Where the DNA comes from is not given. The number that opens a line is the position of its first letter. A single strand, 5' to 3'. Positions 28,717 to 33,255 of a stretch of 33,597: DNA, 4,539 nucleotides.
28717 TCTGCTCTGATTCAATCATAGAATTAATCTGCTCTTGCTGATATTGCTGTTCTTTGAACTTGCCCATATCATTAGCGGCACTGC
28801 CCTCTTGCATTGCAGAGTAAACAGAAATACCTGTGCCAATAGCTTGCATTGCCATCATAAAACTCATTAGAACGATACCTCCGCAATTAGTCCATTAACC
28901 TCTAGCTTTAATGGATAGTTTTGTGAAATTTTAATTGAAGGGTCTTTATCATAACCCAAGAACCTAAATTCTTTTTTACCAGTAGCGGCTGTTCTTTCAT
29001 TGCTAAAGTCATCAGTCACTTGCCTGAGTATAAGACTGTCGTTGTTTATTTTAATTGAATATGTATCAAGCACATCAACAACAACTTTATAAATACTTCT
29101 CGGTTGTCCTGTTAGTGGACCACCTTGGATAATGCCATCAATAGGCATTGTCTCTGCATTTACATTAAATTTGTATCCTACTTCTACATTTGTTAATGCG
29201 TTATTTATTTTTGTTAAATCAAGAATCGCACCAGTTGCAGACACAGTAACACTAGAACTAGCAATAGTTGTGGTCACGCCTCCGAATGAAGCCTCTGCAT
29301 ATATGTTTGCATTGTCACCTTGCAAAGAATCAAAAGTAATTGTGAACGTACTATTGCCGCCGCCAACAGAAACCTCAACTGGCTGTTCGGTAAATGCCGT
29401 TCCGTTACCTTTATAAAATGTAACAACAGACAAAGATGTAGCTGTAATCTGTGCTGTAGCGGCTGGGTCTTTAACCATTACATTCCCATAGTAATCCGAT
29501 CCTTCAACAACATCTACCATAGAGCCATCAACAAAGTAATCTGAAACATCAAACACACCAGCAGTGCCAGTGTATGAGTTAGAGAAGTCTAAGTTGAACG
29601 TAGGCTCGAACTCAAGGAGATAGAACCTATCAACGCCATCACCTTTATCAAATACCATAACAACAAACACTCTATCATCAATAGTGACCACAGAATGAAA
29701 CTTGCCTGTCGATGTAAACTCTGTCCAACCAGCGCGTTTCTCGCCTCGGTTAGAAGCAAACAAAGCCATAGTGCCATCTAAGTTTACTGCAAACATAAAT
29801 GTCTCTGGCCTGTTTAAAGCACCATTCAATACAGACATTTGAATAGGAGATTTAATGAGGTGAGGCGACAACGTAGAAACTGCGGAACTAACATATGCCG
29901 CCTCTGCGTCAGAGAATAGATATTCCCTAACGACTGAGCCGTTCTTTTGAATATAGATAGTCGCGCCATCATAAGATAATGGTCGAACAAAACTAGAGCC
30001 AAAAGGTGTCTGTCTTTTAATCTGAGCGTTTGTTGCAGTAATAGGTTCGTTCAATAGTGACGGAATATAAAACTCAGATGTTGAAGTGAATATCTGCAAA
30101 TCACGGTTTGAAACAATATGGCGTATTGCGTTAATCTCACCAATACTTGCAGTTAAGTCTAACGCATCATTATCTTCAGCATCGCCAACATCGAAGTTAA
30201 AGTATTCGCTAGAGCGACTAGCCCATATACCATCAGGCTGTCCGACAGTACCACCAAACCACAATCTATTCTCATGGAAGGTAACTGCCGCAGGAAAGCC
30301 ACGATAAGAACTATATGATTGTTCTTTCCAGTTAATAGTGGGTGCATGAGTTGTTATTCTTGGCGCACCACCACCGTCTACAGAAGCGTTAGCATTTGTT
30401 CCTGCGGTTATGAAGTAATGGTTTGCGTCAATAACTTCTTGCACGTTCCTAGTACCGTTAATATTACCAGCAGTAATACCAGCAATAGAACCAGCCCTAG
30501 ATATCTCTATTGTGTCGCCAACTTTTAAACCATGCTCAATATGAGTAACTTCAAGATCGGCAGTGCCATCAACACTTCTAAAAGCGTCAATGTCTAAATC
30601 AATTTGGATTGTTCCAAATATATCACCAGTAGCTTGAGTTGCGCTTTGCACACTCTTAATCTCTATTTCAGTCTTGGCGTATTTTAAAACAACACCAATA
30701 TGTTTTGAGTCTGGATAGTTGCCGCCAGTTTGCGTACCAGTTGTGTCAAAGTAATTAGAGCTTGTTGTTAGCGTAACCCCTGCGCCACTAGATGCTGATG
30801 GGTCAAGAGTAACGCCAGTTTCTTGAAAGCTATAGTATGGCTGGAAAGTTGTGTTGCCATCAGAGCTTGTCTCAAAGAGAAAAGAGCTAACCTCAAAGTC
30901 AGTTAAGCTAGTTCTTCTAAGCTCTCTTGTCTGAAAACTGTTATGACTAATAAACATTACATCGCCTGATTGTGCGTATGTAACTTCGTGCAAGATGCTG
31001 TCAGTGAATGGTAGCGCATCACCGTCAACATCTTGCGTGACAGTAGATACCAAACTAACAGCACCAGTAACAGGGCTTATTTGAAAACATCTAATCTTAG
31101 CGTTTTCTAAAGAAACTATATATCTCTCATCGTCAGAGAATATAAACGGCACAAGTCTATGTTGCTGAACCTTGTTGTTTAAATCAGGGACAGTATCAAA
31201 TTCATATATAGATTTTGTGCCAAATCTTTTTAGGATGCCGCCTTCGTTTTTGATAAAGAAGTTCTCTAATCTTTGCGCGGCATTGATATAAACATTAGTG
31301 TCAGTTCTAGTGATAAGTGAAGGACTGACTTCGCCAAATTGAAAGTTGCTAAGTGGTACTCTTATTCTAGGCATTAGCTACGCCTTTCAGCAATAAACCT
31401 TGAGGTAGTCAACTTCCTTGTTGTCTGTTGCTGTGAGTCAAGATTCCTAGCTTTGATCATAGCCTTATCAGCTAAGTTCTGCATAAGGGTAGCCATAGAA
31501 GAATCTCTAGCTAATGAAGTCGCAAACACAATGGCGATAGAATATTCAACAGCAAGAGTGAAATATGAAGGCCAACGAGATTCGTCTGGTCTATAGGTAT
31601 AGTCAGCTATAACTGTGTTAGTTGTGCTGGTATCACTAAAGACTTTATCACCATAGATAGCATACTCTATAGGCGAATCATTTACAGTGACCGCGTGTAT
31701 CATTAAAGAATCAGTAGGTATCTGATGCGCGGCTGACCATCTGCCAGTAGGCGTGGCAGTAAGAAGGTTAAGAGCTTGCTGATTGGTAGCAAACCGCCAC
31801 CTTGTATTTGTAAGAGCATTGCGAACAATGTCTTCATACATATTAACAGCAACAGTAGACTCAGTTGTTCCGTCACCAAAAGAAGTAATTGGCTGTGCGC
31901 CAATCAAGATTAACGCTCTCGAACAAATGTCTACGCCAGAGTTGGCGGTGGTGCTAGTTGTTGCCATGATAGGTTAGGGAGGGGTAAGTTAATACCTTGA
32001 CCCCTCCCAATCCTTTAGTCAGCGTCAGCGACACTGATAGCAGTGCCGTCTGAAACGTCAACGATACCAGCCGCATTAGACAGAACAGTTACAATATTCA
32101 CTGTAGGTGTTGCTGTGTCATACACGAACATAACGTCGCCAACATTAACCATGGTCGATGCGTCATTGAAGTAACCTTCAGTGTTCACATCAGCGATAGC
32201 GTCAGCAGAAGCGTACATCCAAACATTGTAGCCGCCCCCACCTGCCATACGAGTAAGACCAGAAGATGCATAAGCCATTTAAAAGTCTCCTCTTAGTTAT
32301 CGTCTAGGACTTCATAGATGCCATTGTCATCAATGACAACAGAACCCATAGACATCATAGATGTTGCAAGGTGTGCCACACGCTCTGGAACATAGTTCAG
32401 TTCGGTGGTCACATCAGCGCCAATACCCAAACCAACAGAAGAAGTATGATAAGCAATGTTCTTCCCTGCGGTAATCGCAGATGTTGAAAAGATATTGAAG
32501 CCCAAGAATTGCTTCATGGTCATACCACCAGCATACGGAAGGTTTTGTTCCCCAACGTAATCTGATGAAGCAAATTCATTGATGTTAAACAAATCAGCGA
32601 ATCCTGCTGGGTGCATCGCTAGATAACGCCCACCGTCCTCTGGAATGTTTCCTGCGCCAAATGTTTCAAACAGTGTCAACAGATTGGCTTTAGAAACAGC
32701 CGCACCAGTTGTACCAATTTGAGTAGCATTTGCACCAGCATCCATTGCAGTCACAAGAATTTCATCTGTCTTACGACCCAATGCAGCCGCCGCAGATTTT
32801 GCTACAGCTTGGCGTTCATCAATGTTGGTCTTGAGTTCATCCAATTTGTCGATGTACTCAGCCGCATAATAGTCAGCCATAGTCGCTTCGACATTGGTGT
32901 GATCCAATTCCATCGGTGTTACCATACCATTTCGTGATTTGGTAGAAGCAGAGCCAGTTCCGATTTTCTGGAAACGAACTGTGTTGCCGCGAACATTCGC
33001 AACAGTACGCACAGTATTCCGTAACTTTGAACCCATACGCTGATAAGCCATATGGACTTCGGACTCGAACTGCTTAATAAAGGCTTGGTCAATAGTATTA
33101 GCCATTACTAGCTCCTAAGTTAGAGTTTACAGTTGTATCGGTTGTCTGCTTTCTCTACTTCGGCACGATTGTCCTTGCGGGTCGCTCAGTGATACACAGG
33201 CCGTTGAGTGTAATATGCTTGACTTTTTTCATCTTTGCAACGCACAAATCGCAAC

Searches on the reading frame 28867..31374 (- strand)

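Call 63: search_protein_families(library=phrogs, proteins=[window:28867-31374:-], max_evalue=0.0001)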
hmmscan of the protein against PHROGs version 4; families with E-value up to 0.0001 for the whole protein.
window:28867-31374:- (835 aa): 3 families
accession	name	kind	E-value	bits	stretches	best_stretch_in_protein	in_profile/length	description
phrog_376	-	tail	1.2e-104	352.2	1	1-834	1-708/712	tail protein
phrog_15566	-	tail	9.2e-34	117.8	1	344-567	31-253/552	tail protein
phrog_20269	-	unknown function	8.5e-22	78.7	1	11-211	10-191/374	-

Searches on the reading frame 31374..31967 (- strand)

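Call 63: search_protein_families(library=phrogs, proteins=[window:31374-31967:-], max_evalue=0.0001)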
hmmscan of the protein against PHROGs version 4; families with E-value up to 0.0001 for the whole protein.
window:31374-31967:- (197 aa): 2 families
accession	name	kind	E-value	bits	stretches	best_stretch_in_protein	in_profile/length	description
phrog_394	-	tail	2.9e-35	122.5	1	10-196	3-189/190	tail protein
phrog_9239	-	tail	3.6e-06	26.6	1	10-196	3-189/741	tail tubular protein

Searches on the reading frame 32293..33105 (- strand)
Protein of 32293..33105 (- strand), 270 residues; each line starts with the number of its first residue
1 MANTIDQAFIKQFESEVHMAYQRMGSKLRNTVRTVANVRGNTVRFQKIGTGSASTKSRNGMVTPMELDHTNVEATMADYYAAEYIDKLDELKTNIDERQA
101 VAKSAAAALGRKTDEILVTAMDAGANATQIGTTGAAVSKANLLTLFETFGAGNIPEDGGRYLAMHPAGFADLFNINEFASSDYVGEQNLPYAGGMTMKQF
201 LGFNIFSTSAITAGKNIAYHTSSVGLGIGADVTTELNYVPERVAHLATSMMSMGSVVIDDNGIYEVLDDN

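Call 63: search_protein_families(library=phrogs, proteins=[window:32293-33105:-], max_evalue=0.0001)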
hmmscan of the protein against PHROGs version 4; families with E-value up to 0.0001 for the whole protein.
window:32293-33105:- (270 aa): 2 families
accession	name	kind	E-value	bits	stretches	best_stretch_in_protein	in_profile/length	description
phrog_3437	-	head and packaging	3.9e-56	191.4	1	1-266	3-289/294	major head protein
phrog_267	-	head and packaging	5.1e-25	89.5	1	6-257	38-314/410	major head protein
